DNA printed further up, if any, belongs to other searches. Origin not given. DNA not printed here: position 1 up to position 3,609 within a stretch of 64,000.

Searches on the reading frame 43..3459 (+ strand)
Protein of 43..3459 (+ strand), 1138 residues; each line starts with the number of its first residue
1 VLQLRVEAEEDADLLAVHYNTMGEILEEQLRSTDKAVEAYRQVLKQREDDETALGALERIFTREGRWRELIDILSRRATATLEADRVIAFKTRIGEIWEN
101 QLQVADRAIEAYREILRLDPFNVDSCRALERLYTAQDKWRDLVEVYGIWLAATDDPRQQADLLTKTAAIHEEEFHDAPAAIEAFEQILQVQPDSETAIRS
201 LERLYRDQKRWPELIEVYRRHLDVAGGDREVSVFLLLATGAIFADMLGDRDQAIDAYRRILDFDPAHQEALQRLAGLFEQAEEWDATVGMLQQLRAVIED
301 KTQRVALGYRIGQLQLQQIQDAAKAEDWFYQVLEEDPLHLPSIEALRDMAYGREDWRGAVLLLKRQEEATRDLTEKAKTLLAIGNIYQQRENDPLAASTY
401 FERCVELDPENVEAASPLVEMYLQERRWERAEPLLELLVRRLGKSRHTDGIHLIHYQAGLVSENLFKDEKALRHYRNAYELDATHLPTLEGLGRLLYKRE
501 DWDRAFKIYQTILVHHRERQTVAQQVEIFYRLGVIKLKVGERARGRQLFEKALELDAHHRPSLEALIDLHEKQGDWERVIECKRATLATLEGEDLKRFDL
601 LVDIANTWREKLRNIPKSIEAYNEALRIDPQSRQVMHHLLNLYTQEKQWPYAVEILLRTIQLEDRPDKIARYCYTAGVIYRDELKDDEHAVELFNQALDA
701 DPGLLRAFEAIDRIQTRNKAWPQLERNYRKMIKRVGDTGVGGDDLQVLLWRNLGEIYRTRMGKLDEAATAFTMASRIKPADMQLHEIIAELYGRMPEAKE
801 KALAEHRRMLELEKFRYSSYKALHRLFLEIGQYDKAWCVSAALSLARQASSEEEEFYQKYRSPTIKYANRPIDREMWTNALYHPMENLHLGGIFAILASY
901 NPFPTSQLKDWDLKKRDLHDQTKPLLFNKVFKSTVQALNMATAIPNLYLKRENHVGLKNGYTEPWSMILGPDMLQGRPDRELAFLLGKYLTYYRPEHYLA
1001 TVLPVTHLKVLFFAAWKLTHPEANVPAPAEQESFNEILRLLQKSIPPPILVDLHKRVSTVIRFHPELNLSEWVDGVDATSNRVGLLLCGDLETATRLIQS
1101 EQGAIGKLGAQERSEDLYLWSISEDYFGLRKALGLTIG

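Call 88: search_protein_families(library=pfam, proteins=[window:43-3459:+], max_evalue=0.0001)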
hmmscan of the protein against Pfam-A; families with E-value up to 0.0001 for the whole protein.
window:43-3459:+ (1138 aa): 15 families
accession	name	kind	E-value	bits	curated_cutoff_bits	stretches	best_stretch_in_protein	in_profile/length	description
PF13176.12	TPR_7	-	2e-30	102.6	27.9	0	197-229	1-33/36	Tetratricopeptide repeat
PF13181.12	TPR_8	-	2e-28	96.5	25.7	0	377-411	1-34/34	Tetratricopeptide repeat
PF07719.23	TPR_2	-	3e-26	89.8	27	0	527-557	2-32/34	Tetratricopeptide repeat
PF14559.12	TPR_19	-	6.9e-24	84.4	25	1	391-441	4-54/68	Tetratricopeptide repeat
PF00515.34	TPR_1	-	1.2e-22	79.2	27.8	0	611-631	13-33/34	Tetratricopeptide repeat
PF13428.12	TPR_14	-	2.6e-21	74.4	23.5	0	246-275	13-42/44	Tetratricopeptide repeat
PF13424.12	TPR_12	-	2.3e-20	73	30.1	0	204-264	12-75/77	Tetratricopeptide repeat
PF13432.12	TPR_16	-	1.3e-15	57.9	32.7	0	390-440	9-59/65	Tetratricopeptide repeat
PF13174.12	TPR_6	-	2.4e-14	53.4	26.3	0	237-264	4-30/33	Tetratricopeptide repeat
PF25064.1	ARM_TT21_5th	-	4.6e-14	53.2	27.8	0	390-478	13-98/117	TT21 fifth ARM repeats domain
PF13414.12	TPR_11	-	6.8e-14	51.7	26.8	0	615-632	10-27/42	TPR repeat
PF23914.1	TPR_CcmH_CycH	-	2.9e-11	43.9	42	0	101-195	62-155/158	Cytochrome c-type biogenesis protein H TPR domain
PF13431.12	TPR_17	-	6.2e-08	32.8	24.4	0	400-431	1-32/34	Tetratricopeptide repeat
PF24575.1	TPR_Slam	-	1.1e-07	32.7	35.2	0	234-282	47-96/104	Surface lipoprotein assembly modifier, N-terminal TPR repeats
PF14938.12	SNAP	-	1.5e-07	31.6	25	0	16-45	114-143/282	Soluble NSF attachment protein, SNAP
